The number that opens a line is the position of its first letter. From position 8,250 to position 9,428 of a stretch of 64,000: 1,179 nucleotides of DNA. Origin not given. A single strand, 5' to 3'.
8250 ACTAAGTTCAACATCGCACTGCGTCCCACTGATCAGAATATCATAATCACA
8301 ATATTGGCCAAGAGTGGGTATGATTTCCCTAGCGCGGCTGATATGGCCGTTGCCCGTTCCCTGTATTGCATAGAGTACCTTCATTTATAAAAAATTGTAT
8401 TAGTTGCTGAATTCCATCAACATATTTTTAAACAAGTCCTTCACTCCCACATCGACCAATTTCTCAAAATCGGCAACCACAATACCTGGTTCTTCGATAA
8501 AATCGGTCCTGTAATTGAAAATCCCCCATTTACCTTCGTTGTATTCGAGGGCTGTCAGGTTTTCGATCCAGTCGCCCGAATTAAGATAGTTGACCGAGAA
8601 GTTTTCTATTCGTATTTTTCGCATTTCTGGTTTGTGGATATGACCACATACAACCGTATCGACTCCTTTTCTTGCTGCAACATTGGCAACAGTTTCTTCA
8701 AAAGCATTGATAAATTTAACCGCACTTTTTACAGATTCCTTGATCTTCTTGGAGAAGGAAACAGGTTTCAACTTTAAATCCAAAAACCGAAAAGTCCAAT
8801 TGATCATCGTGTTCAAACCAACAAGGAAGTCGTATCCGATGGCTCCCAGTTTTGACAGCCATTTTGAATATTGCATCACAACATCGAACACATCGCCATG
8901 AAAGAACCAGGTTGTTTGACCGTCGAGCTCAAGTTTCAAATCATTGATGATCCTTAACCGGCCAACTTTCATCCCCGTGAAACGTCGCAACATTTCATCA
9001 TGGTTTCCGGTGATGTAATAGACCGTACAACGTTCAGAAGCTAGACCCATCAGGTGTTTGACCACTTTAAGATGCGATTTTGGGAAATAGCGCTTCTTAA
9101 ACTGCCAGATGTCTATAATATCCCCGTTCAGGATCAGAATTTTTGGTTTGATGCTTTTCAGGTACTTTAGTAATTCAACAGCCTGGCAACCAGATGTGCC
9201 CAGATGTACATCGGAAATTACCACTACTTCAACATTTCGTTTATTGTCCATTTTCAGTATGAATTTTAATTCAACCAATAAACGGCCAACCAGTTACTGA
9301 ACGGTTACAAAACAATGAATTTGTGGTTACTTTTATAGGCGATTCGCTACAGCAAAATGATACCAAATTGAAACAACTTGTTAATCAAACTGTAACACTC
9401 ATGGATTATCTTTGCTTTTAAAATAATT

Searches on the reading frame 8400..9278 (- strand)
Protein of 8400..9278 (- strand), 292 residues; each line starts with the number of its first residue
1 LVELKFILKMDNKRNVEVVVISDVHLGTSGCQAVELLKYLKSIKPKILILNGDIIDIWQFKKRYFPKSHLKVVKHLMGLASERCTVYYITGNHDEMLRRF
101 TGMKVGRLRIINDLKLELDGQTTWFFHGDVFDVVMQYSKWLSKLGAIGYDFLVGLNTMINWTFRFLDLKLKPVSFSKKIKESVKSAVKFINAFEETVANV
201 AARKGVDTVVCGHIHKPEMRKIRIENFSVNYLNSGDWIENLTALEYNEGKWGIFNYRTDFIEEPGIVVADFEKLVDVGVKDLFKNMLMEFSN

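Call 5: search_protein_families(library=pfam, proteins=[window:8400-9278:-])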
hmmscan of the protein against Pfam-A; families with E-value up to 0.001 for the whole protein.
window:8400-9278:- (292 aa): 2 families
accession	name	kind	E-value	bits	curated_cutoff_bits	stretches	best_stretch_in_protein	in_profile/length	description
PF00149.33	Metallophos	-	8.4e-13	49.6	21.5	1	18-217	3-191/191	Calcineurin-like phosphoesterase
PF12850.12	Metallophos_2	-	2.9e-12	47.3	27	1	17-136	2-91/154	Calcineurin-like phosphoesterase superfamily domain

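Call 19: find_homologous_proteins(query=window:8400-9251:-)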
Query window:8400-9251:- (283 aa): 8000 proteins with E <= 0.001 among 8000 candidates; the best 120 are listed.
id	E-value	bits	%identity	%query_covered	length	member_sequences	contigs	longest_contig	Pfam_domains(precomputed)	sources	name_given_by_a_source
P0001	4.8e-183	625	96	100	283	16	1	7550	PF12850.13,PF00149.34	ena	-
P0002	1.4e-163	561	85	100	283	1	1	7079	PF12850.13,PF00149.34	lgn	-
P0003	6.2e-155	533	81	100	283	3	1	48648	PF12850.13,PF00149.34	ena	-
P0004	7.0e-154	529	80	100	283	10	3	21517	PF12850.13,PF00149.34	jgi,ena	-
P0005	1.0e-153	529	80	100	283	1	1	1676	PF12850.13,PF00149.34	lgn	-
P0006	1.9e-152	524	79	100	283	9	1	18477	PF12850.13,PF00149.34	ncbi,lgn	ncbi:MAG: UDP-2,3-diacylglucosamine diphosphatase [Mariniphaga sp.]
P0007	2.5e-152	524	80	100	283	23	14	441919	PF12850.13,PF00149.34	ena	-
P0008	1.6e-151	521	79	100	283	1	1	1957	PF12850.13,PF00149.34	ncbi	-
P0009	1.9e-151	521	79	100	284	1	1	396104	PF12850.13,PF00149.34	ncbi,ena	-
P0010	4.0e-151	520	79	100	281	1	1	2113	PF12850.13,PF00149.34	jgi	jgi:UDP-2,3-diacylglucosamine pyrophosphatase LpxH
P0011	5.9e-151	520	79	100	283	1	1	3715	PF12850.13,PF00149.34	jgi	jgi:UDP-2,3-diacylglucosamine pyrophosphatase LpxH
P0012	6.4e-151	519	78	100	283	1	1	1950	PF12850.13,PF00149.34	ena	-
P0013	6.5e-151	519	77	100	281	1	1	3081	PF12850.13,PF00149.34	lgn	-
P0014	9.2e-151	519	78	100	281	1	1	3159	PF12850.13,PF00149.34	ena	-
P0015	3.8e-150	517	78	100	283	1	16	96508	PF12850.13,PF00149.34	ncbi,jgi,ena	-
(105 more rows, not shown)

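Call 21: find_related_loci(query=A1, collection=genome_contigs, flank=10000)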
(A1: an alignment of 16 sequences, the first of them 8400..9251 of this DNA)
Query A1 (283 aa) in genome_contigs; peptide patterns used: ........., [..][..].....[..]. (x = any residue, [..] = any of these).
600 stretches matched a pattern (row limit reached: there are more); 594 encode a relative of the query (tblastn E <= 1e-3); the best 80 are kept; 80 distinct loci.
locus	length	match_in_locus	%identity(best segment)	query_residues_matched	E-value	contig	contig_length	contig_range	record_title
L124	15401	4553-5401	96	1-283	0e+0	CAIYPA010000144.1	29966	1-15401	MAG: uncultured Bacteroidia bacterium isolate AM-2014_bin-3952 genome assembly, contig: bin-3952:144/584, whole genome s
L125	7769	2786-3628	76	1-283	2e-149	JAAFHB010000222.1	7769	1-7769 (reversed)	MAG: Mariniphaga sp. isolate Bin2_8 scaffold_3230, whole genome shotgun sequence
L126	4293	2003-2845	77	1-283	4e-151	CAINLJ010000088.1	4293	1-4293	MAG: uncultured Bacteroidia bacterium isolate Ki1-1-6m_bin-0276 genome assembly, contig: bin-0276:088/284, whole genome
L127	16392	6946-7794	72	1-283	8e-146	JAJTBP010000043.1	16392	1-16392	MAG: Marinilabiliales bacterium isolate MS_R2_32 NODE_746_length_16392_cov_3.320622, whole genome shotgun sequence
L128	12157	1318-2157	72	1-282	4e-142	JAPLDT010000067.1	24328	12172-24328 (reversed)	MAG: Bacteroidia bacterium isolate LacPavin_0818_WC45_MAG_43_40 LacPavin_0818_WC45_scaffold_463598, whole genome shotgun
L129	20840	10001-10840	68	1-283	9e-134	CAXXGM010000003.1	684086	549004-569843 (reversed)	MAG: Prolixibacteraceae bacterium isolate 74b81337-1c5f-4d61-b3f6-82e288d0e1f7 genome assembly, contig: contig_3, whole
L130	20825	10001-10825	60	4-281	5e-108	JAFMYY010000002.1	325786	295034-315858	Cesiribacteraceae bacterium YIM B00369 Scaffold2, whole genome shotgun sequence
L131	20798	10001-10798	62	1-265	3e-108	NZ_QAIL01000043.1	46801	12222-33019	Pedobacter sp. HMWF019 NODE_43_length_46713_cov_11.922077, whole genome shotgun sequence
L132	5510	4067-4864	62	1-265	6e-108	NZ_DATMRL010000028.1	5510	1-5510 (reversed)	MAG: Pedobacter sp. isolate SMAG_U12954 k141_3109280, whole genome shotgun sequence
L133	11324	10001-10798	62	1-265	2e-107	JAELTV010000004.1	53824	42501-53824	Pedobacter sp. ASV19 NODE_4_length_53824_cov_15.340671, whole genome shotgun sequence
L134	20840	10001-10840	59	4-282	4e-106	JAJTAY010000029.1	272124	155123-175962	MAG: Bacteroidia bacterium isolate MH_R1_16 k141_23560, whole genome shotgun sequence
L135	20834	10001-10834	58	3-282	5e-105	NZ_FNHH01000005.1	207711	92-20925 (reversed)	Daejeonella rubra strain DSM 24536, whole genome shotgun sequence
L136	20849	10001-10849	57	2-282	1e-104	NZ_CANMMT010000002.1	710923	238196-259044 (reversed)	Uncultured Tenacibaculum sp. isolate 838.fasta NODE_2, whole genome shotgun sequence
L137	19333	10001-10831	59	4-282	1e-104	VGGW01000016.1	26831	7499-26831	MAG: Bacteroidetes bacterium isolate K_Offshore_surface_m2_247 K_Offshore_surface_m2_247_Ga0194130_10002459, whole genom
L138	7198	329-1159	58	4-282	9e-105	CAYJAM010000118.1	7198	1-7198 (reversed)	MAG TPA_asm: uncultured Sphingobacterium sp. isolate ERP123247_co1_166 genome assembly, contig: NODE_6735_length_7198_co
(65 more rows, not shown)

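Call 30: search_protein_families(library=pfam, proteins=[L129:18428-19138:-, L129:16615-18012:-, L129:15715-16554:-, L129:14384-15592:-, L129:13482-14387:-, L129:12721-13479:-, L129:12028-12693:-, L129:19684-20766:-, L129:8547-9608:-, L129:7842-8543:-])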
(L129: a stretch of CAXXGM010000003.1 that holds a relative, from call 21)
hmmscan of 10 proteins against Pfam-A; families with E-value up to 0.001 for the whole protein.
L129:18428-19138:- (236 aa): 2 families
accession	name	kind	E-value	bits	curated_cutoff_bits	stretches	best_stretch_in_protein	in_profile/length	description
PF00072.30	Response_reg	-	3.3e-21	76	30.2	1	9-118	2-111/111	Response regulator receiver domain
PF00486.34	Trans_reg_C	-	2e-20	73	26.2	1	155-227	2-77/77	Transcriptional regulatory protein, C terminal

L129:16615-18012:- (465 aa): 1 family
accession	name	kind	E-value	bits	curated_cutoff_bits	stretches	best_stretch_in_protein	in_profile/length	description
PF07396.17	Porin_O_P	-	9.8e-10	38.6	20.9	1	75-221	2-143/370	Phosphate-selective porin O and P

L129:15715-16554:- (279 aa): 2 families
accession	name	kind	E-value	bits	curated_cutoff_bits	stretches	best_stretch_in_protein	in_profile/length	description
PF12849.12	PBP_like_2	-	5.9e-45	154.6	27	1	25-264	5-266/267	PBP superfamily domain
PF12727.12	PBP_like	-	5.7e-11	42.4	27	1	48-208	3-156/193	PBP superfamily domain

L129:14384-15592:- (402 aa): 1 family
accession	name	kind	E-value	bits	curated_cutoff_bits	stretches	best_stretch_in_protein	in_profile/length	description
PF00528.27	BPD_transp_1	-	3.1e-16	60.1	26.4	1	192-388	3-176/184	Binding-protein-dependent transport system inner membrane component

L129:13482-14387:- (301 aa): 1 family
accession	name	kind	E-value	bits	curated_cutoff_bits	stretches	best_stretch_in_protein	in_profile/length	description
PF00528.27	BPD_transp_1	-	2e-16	60.7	26.4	1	81-297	2-184/184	Binding-protein-dependent transport system inner membrane component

L129:12721-13479:- (252 aa): 4 families
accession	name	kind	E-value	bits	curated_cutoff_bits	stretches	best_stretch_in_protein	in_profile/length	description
PF00005.33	ABC_tran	-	9.6e-31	107.6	25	1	21-176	1-136/137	ABC transporter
PF13304.12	AAA_21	-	7.2e-12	46.4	27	1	118-207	220-300/304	AAA domain, putative AbiEii toxin, Type IV TA system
PF02463.25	SMC_N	-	6.1e-08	32.8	40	1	29-215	22-207/220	RecF/RecN/SMC N terminal domain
PF03193.22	RsgA_GTPase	-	0.00017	21.9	30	1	18-54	94-129/174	RsgA GTPase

L129:12028-12693:- (221 aa): 1 family
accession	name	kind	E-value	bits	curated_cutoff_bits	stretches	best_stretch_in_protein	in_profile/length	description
PF01895.24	PhoU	-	1.8e-35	121.6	23.5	2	19-106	2-89/89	PhoU domain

L129:19684-20766:- (360 aa): 3 families
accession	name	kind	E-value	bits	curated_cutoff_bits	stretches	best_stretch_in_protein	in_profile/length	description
PF12849.12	PBP_like_2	-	1.2e-35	124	27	1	38-322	9-267/267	PBP superfamily domain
PF01547.30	SBP_bac_1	-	2.9e-09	37.8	26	1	51-324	10-306/307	Bacterial extracellular solute-binding protein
PF12727.12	PBP_like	-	0.00027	20.6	27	0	57-186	3-115/193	PBP superfamily domain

L129:8547-9608:- (353 aa): 0 families

L129:7842-8543:- (233 aa): 1 family
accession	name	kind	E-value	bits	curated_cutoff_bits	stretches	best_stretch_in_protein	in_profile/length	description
PF00590.25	TP_methylase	-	1.9e-31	110.1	27.8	1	3-202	1-211/212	Tetrapyrrole (Corrin/Porphyrin) Methylases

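Call 32: search_protein_families(library=ncbifam, proteins=[L129:18428-19138:-], max_evalue=0.01)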
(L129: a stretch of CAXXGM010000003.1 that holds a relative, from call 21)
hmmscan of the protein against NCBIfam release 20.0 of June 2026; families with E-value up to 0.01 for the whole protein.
L129:18428-19138:- (236 aa): 98 families (the best 25 are shown)
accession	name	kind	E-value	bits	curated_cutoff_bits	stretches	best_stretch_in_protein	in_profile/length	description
NF053854.1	RespRegPhoBBctds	equivalog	1.8e-82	276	270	1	8-228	1-225/225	two-component system response regulator PhoB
TIGR02154.1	PhoB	equivalog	3.4e-51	173.7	296.2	1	7-227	4-225/226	phosphate regulon transcriptional regulator PhoB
NF008296.0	PRK11083.1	equivalog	4e-45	154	273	1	6-228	4-226/228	two-component system response regulator CreB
NF045944.1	ResRegRpaBCyano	equivalog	1e-42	146.1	330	1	9-228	1-228/229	response regulator transcription factor RpaB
NF040534.1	resp_reg_YycF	equivalog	1.1e-42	145.9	340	1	7-228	2-228/231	response regulator YycF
NF033117.2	vanR_ACDEGLN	exception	2.8e-39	135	350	1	8-228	1-226/226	VanR-ABDEGLN family response regulator transcription factor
NF041733.1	resp_reg_CseB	equivalog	3.6e-39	134.5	350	1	7-227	2-226/228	two-component system response regulator CseB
NF051850.1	RespRegRprY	equivalog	3.7e-39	134.5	370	1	4-226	3-225/234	response regulator transcription factor RprY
NF007982.1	PRK10710.1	equivalog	1.3e-37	129.6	380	1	3-230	5-230/235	envelope stress response regulator BaeR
NF040689.1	MtrAB_MtrA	equivalog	1.5e-37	129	300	1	8-225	1-216/219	MtrAB system response regulator MtrA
NF008034.0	PRK10766.1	equivalog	1.2e-36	126.4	275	1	5-227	2-226/231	two-component system response regulator TorR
TIGR01387.1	cztR_silR_copR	subfamily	7e-36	123.9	279.2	1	8-226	1-217/218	heavy metal response regulator transcription factor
NF041734.1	resp_reg_RppA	equivalog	9.4e-36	123.3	250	1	7-228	2-228/229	two-component system response regulator RppA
NF007546.0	PRK10161.1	equivalog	3.1e-35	121.8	471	1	7-228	4-226/229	phosphate response regulator transcription factor PhoB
NF033120.0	vanR_FM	exception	3.4e-35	121.8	460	1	7-228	5-230/231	vancomycin resistance response regulator transcription factor, VanR-F/VanR-M family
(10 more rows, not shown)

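Call 42: find_homologous_proteins(query=L129:18428-19138:-)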
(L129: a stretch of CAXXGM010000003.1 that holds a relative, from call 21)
Query L129:18428-19138:- (236 aa): 7968 proteins with E <= 0.001 among 8000 candidates; the best 120 are listed.
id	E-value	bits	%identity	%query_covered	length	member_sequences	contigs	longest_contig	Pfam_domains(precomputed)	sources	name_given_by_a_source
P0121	4.6e-147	505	100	100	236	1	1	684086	PF00486.35,PF00072.31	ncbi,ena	-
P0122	6.8e-99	348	69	96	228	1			PF00486.35,PF00072.31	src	-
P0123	9.3e-97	341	68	96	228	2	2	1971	PF00486.35,PF00072.31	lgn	-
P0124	2.7e-96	339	68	96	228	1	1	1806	PF00486.35,PF00072.31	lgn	-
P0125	6.1e-96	338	69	96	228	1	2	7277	PF00486.35,PF00072.31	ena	-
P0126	6.9e-96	338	66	96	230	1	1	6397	PF00486.35,PF00072.31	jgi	jgi:two-component system, OmpR family, alkaline phosphatase synthesis response regulator PhoP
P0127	9.8e-96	337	66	96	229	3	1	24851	PF00486.35,PF00072.31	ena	-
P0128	1.5e-95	337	67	97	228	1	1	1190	PF00486.35,PF00072.31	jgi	jgi:two-component system, OmpR family, alkaline phosphatase synthesis response regulator PhoP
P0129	1.6e-94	334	67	96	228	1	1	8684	PF00486.35,PF00072.31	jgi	jgi:two-component system, OmpR family, alkaline phosphatase synthesis response regulator PhoP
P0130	6.6e-94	332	67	96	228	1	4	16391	PF00486.35,PF00072.31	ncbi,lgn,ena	-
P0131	7.3e-94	331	65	96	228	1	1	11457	PF00486.35,PF00072.31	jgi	-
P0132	9.5e-94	331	67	96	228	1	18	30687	PF00486.35,PF00072.31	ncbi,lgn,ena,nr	ncbi:MAG: response regulator transcription factor [Bacteroidetes bacterium]|nr:response regulator tr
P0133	1.0e-93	331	67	95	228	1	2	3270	PF00486.35,PF00072.31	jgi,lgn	jgi:DNA-binding response OmpR family regulator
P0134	1.3e-93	331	67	97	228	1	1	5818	PF00486.35,PF00072.31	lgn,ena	-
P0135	1.4e-93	330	68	95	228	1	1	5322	PF00486.35,PF00072.31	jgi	-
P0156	1.8e-92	327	66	97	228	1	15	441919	PF00486.35,PF00072.31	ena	-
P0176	7.5e-92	325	68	97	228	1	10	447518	PF00486.35,PF00072.31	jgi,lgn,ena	-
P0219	4.3e-91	322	65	96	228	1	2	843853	PF00486.35,PF00072.31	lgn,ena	-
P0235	8.1e-91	321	66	96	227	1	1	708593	PF00486.35,PF00072.31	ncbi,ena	-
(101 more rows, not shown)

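Call 43: find_encoding_contigs(protein=P0156, flank=10000, max_places=3)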
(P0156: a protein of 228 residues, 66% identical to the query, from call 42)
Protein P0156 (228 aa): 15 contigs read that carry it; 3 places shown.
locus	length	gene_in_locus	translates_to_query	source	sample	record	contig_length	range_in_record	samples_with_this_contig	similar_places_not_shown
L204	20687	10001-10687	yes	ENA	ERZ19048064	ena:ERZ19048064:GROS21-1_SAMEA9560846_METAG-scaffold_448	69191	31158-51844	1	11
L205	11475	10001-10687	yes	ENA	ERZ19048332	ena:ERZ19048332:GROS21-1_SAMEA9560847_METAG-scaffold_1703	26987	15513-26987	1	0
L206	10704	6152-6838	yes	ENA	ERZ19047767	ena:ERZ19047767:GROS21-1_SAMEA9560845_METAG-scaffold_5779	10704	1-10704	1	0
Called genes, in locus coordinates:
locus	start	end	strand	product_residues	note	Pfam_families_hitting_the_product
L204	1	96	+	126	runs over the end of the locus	PF24709:DUF7670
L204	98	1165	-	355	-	PF13528:Glyco_trans_1_3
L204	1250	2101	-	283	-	PF00149:Metallophos, PF12850:Metallophos_2 (weak)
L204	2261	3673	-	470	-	PF00232:Glyco_hydro_1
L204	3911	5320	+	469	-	-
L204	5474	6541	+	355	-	PF12849:PBP_like_2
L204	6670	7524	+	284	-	PF00528:BPD_transp_1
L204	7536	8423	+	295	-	PF00528:BPD_transp_1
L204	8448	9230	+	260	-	PF02463:SMC_N, PF09818:ABC_ATPase (faint), PF00005:ABC_tran, PF13304:AAA_21 (faint)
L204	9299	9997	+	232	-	PF01895:PhoU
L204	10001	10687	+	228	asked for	PF00072:Response_reg, PF00486:Trans_reg_C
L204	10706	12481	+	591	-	PF00512:HisKA, PF02518:HATPase_c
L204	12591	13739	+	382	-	PF02417:Chromate_transp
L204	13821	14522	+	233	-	PF01507:PAPS_reduct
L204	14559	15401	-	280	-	PF13561:adh_short_C2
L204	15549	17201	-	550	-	PF02463:SMC_N, PF13175:AAA_15 (weak), PF13476:AAA_23, PF13304:AAA_21 (faint)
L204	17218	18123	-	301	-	PF16119:DUF4835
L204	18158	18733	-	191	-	PF04127:DFP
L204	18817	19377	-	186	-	PF02441:Flavoprotein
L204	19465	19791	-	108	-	PF01192:RNA_pol_Rpb6 (weak)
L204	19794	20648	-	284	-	PF13174:TPR_6 (faint), PF13525:YfiO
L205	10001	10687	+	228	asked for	PF00072:Response_reg, PF00486:Trans_reg_C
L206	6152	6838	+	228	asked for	PF00072:Response_reg, PF00486:Trans_reg_C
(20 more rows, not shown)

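Call 45: find_encoding_contigs(protein=P0219, flank=10000, max_places=1)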
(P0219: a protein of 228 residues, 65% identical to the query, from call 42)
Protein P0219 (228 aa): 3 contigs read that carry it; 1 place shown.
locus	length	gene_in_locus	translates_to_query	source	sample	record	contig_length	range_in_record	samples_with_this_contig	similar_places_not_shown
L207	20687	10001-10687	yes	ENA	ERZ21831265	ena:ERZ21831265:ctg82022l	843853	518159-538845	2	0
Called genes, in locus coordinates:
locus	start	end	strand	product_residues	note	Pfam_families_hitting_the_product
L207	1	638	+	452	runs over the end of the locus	PF07396:Porin_O_P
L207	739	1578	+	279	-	PF12849:PBP_like_2, PF12727:PBP_like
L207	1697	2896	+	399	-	PF00528:BPD_transp_1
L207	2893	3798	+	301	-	PF00528:BPD_transp_1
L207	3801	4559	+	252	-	PF00005:ABC_tran, PF02463:SMC_N, PF13304:AAA_21 (weak)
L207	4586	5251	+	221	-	PF01895:PhoU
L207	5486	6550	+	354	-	PF12849:PBP_like_2, PF01547:SBP_bac_1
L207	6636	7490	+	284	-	PF00528:BPD_transp_1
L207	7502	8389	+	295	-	PF00528:BPD_transp_1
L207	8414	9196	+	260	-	PF02463:SMC_N, PF00005:ABC_tran, PF13304:AAA_21 (weak)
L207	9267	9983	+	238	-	PF01895:PhoU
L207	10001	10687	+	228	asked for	PF00072:Response_reg, PF00486:Trans_reg_C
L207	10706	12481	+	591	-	PF00512:HisKA, PF02518:HATPase_c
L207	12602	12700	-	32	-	-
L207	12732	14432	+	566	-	PF19289:PmbA_TldD_3rd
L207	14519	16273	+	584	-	PF19289:PmbA_TldD_3rd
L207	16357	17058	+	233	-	PF01507:PAPS_reduct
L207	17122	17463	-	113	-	PF05635:23S_rRNA_IVP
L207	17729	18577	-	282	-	PF13561:adh_short_C2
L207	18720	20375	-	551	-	PF02463:SMC_N, PF13175:AAA_15, PF13476:AAA_23 (faint)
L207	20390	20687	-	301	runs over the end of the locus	PF16119:DUF4835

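Call 46: find_encoding_contigs(protein=P0235, flank=10000, max_places=1)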
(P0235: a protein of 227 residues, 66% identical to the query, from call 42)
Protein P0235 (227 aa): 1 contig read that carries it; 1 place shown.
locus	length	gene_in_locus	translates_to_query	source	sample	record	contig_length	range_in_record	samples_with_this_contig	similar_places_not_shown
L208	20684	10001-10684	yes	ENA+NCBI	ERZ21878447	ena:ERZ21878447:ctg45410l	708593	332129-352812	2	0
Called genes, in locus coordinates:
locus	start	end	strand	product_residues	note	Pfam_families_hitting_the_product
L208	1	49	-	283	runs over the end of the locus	PF00149:Metallophos, PF12850:Metallophos_2 (faint)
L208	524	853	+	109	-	PF07411:DUF1508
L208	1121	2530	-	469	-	PF00232:Glyco_hydro_1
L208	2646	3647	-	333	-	-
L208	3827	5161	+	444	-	PF07396:Porin_O_P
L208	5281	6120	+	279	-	PF12849:PBP_like_2, PF01547:SBP_bac_1 (weak), PF12727:PBP_like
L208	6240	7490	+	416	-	PF00528:BPD_transp_1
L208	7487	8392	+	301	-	PF00528:BPD_transp_1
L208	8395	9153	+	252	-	PF00005:ABC_tran, PF02463:SMC_N (weak), PF13304:AAA_21 (faint)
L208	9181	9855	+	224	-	PF01895:PhoU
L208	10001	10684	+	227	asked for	PF00072:Response_reg, PF00486:Trans_reg_C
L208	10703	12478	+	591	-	PF00512:HisKA, PF02518:HATPase_c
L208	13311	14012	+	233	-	PF01507:PAPS_reduct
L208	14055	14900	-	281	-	PF13561:adh_short_C2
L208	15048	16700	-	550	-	PF02463:SMC_N, PF13175:AAA_15, PF13476:AAA_23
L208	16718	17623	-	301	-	PF16119:DUF4835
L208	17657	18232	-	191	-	PF04127:DFP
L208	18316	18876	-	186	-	PF02441:Flavoprotein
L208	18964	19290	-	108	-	PF01192:RNA_pol_Rpb6 (weak)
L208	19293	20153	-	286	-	PF07719:TPR_2 (faint), PF13525:YfiO, PF13174:TPR_6 (faint)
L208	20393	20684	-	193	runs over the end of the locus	PF01558:POR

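Call 47: find_encoding_contigs(protein=P0176, flank=10000, max_places=1)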
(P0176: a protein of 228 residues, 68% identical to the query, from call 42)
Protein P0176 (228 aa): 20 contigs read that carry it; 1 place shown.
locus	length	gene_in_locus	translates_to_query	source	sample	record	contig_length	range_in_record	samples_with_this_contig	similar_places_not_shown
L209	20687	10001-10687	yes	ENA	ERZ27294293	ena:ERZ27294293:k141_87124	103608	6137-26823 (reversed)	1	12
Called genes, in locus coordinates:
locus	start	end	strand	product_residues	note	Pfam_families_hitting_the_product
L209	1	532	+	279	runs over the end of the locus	PF12849:PBP_like_2, PF01547:SBP_bac_1 (faint), PF12727:PBP_like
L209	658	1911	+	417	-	PF00528:BPD_transp_1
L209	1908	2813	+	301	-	PF00528:BPD_transp_1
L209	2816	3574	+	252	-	PF00005:ABC_tran, PF02463:SMC_N, PF13304:AAA_21 (weak)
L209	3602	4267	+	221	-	PF01895:PhoU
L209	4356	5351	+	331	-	-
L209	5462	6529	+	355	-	PF01547:SBP_bac_1, PF12849:PBP_like_2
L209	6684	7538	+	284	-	PF00528:BPD_transp_1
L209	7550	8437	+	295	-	PF00528:BPD_transp_1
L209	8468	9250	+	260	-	PF02463:SMC_N, PF00005:ABC_tran, PF13304:AAA_21 (faint)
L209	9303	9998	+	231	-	PF01895:PhoU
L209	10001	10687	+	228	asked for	PF00072:Response_reg, PF00486:Trans_reg_C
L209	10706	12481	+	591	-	PF00512:HisKA, PF02518:HATPase_c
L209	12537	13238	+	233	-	PF01507:PAPS_reduct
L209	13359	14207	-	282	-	PF13561:adh_short_C2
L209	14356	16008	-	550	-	PF02463:SMC_N, PF13175:AAA_15 (weak), PF13476:AAA_23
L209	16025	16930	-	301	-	PF16119:DUF4835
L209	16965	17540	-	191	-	PF04127:DFP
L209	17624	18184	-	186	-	PF02441:Flavoprotein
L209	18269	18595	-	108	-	PF01192:RNA_pol_Rpb6 (weak)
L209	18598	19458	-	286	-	PF07719:TPR_2 (faint), PF13525:YfiO, PF13174:TPR_6 (faint)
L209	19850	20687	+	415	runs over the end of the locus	PF00155:Aminotran_1_2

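Call 61: search_solved_structures(query=L204:10001-10687:+, show_alignments=0, max_evalue=1e-20)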
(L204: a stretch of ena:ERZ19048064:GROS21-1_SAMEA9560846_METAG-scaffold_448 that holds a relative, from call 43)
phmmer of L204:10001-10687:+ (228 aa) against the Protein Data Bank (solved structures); distinct sequences matched with E-value up to 1e-20: 32.
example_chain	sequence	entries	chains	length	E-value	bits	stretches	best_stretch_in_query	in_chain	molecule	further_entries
2oqr_A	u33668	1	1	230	7.7e-39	136.6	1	7-216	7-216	Sensory transduction protein regX3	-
3q9s_A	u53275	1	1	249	2.4e-38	135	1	2-215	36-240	DNA-binding response regulator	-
1kgs_A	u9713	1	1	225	7.4e-36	126.8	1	5-211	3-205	DNA BINDING RESPONSE REGULATOR D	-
9dvt_R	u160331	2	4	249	1.4e-35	125.9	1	6-227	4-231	DNA-binding dual master transcriptional regulator RpaA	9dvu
9ji3_J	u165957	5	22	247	5.9e-34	120.6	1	5-224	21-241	DNA-binding response regulator | Possible two component system response transcriptional positive regulator PhoP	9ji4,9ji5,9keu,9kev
3r0j_A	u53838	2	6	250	6.2e-34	120.6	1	5-224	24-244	POSSIBLE TWO COMPONENT SYSTEM RESPONSE TRANSCRIPTIONAL POSITIVE REGULATOR PHOP | Response regulator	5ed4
4b09_A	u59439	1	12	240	1.6e-33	119.3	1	6-227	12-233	TRANSCRIPTIONAL REGULATORY PROTEIN BAER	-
5dcm_B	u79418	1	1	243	2.6e-32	115.3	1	3-226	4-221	PhoB family transcriptional regulator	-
5dcl_A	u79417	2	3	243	2.6e-32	115.2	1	3-226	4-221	PhoB family transcriptional regulator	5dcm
1ys6_A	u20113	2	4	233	2.9e-32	115.1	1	6-214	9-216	Transcriptional regulatory protein prrA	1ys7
1mvo_A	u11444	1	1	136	4.1e-31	111.3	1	5-125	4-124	PhoP response regulator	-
8jo2_H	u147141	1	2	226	4.2e-31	111.3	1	6-225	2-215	DNA-binding transcriptional regulator BasR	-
4s04_A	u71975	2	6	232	4.6e-31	111.2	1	6-225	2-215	DNA-binding transcriptional regulator BasR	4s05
9ket_J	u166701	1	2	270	5.2e-31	111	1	51-224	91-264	Possible two component system response transcriptional positive regulator PhoP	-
1p2f_A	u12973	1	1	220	9e-31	110.2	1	5-226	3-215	Response Regulator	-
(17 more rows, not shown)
